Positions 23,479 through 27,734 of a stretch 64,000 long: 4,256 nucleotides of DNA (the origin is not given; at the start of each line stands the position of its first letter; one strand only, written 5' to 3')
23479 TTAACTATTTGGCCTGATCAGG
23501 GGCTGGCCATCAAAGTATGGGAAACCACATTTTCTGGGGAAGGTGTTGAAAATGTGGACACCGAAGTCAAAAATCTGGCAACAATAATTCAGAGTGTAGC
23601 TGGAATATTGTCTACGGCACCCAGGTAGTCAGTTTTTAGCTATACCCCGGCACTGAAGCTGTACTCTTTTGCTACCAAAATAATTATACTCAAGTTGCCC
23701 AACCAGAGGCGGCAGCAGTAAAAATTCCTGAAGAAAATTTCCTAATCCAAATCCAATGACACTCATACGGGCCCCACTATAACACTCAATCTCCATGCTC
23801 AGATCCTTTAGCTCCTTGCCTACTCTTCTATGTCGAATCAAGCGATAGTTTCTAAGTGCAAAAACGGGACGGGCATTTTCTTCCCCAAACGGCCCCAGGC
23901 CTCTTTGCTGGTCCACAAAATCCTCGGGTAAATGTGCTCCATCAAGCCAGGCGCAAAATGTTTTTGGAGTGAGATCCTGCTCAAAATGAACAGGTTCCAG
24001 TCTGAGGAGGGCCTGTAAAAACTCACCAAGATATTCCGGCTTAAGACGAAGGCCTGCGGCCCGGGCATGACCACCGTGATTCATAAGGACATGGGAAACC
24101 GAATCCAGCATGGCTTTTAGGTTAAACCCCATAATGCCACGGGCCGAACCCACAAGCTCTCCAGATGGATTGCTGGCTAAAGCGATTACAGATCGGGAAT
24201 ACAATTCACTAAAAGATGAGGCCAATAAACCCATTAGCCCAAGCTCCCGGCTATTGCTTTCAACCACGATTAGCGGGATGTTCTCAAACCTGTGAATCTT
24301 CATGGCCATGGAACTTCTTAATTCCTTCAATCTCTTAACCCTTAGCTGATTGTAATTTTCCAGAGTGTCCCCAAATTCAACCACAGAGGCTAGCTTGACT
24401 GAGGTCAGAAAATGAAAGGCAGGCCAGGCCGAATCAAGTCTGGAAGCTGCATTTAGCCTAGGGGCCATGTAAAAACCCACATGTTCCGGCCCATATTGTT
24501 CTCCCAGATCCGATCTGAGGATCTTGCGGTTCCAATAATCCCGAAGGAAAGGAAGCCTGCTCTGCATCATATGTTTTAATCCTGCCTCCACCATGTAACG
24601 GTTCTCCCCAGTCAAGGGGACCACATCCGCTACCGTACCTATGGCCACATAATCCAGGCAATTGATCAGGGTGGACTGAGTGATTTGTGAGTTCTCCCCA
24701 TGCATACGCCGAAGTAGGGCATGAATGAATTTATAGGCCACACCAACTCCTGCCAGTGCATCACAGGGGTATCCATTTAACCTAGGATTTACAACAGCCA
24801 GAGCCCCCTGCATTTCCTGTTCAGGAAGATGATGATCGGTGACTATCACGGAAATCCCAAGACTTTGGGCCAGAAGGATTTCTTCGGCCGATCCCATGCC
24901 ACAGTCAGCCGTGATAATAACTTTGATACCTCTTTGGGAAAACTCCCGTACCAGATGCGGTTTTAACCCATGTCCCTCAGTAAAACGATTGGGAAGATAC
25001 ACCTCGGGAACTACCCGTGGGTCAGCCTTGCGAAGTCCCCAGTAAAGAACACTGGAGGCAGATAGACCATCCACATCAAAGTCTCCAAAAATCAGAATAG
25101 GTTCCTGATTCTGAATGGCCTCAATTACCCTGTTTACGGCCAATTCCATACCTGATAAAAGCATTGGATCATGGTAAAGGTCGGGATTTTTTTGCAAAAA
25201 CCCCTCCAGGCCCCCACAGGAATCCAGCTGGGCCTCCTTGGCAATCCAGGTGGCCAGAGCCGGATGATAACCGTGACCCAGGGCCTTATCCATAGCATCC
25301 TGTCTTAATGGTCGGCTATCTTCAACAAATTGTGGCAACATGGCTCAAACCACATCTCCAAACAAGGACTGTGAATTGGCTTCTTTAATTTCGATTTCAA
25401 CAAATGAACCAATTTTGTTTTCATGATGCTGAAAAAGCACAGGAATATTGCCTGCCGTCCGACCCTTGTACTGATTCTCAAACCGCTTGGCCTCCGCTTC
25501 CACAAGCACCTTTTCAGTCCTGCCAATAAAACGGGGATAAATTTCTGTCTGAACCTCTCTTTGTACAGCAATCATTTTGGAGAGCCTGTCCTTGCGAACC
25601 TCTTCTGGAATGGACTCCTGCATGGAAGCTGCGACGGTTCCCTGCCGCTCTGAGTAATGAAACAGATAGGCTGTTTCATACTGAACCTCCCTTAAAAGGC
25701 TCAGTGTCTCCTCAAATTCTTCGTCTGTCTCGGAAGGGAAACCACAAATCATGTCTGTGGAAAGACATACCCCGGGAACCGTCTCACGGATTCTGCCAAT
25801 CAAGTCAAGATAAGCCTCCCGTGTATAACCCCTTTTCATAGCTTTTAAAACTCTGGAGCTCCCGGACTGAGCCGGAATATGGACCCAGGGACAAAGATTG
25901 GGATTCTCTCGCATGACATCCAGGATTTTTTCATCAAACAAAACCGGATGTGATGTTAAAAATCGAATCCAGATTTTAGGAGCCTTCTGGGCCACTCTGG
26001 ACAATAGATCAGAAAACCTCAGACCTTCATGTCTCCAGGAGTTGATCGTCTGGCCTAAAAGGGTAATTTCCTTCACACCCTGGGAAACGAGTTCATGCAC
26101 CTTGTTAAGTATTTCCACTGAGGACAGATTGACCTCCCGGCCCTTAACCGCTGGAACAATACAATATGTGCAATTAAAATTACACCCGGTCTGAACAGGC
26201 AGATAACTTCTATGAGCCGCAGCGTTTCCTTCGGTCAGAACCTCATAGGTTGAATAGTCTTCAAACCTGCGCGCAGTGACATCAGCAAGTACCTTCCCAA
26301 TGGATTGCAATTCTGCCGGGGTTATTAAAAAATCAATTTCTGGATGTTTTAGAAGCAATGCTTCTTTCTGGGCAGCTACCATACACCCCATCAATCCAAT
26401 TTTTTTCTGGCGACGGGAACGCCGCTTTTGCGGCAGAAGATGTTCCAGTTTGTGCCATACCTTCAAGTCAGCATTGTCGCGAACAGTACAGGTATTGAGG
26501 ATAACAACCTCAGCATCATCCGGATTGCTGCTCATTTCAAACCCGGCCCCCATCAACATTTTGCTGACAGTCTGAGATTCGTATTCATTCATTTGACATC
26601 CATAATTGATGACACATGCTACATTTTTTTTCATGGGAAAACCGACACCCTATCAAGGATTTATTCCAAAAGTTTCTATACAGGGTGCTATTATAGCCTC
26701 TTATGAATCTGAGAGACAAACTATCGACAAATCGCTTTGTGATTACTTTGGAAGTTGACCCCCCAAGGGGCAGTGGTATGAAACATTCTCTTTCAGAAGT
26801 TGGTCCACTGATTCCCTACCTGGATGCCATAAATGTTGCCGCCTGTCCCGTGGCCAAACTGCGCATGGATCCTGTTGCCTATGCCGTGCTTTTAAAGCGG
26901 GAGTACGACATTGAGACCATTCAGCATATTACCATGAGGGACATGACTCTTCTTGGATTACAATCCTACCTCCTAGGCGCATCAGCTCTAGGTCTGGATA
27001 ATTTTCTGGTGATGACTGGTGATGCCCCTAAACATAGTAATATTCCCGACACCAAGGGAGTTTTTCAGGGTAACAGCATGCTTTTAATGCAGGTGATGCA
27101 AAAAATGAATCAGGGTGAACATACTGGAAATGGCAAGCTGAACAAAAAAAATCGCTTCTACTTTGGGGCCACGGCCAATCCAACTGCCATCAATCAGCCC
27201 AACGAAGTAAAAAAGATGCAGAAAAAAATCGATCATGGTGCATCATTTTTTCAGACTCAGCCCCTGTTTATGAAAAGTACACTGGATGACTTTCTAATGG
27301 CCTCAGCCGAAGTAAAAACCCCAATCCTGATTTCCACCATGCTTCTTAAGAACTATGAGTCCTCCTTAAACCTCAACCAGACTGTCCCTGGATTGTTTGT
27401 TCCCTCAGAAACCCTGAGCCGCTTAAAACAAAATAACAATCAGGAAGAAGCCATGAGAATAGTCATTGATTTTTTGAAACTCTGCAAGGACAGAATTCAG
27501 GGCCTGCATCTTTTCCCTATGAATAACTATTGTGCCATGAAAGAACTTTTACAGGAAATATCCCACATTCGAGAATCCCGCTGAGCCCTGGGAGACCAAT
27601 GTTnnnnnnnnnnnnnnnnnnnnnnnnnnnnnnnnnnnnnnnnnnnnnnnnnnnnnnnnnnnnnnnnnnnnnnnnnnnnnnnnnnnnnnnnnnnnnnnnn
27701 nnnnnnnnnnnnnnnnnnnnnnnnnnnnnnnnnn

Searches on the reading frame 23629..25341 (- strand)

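Call 7: search_protein_families(library=pfam, proteins=[window:23629-25341:-], max_evalue=0.001)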
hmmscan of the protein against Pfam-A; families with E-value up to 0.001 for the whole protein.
window:23629-25341:- (570 aa): 3 families
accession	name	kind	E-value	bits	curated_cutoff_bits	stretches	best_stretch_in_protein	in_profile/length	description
PF01368.27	DHH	-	2.4e-20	73.5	28.1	1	82-236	2-125/125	DHH family, N-terminal domain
PF17768.7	RecJ_OB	-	3.5e-13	50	27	1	469-564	8-105/107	RecJ OB domain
PF02272.25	DHHA1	-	4.3e-08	34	25.9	1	363-445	11-96/102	DHHA1 domain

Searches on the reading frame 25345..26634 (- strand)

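Call 7: search_protein_families(library=pfam, proteins=[window:25345-26634:-], max_evalue=0.001)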
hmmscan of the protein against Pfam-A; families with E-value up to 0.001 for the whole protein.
window:25345-26634:- (429 aa): 4 families
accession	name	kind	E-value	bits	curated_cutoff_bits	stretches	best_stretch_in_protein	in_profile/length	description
PF04055.27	Radical_SAM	-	4.5e-31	108.7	29.5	1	146-314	2-166/166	Radical SAM superfamily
PF00919.26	UPF0004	-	9.3e-26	90.2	27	1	8-104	4-97/98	Uncharacterized protein family UPF0004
PF01938.26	TRAM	-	6.9e-11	42.3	21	1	367-429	1-61/61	TRAM domain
PF18693.7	TRAM_2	-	2.4e-05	24.9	27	1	370-429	1-63/63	TRAM domain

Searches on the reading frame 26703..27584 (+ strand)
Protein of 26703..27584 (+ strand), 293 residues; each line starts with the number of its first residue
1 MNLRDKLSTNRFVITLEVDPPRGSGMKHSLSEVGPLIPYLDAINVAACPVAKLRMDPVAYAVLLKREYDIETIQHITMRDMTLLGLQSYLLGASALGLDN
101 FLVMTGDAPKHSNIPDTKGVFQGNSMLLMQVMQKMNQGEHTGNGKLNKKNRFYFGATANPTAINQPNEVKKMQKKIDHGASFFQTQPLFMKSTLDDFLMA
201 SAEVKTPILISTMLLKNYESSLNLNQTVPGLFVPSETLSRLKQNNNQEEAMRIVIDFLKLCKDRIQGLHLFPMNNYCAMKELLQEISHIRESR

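Call 11: search_protein_families(library=pfam, proteins=[window:26703-27584:+], max_evalue=0.0001)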
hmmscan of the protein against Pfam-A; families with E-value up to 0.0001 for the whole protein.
window:26703-27584:+ (293 aa): 1 family
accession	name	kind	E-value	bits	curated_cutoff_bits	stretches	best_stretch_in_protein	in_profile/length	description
PF02219.23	MTHFR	-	1.8e-24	87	24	1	3-285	2-285/287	Methylenetetrahydrofolate reductase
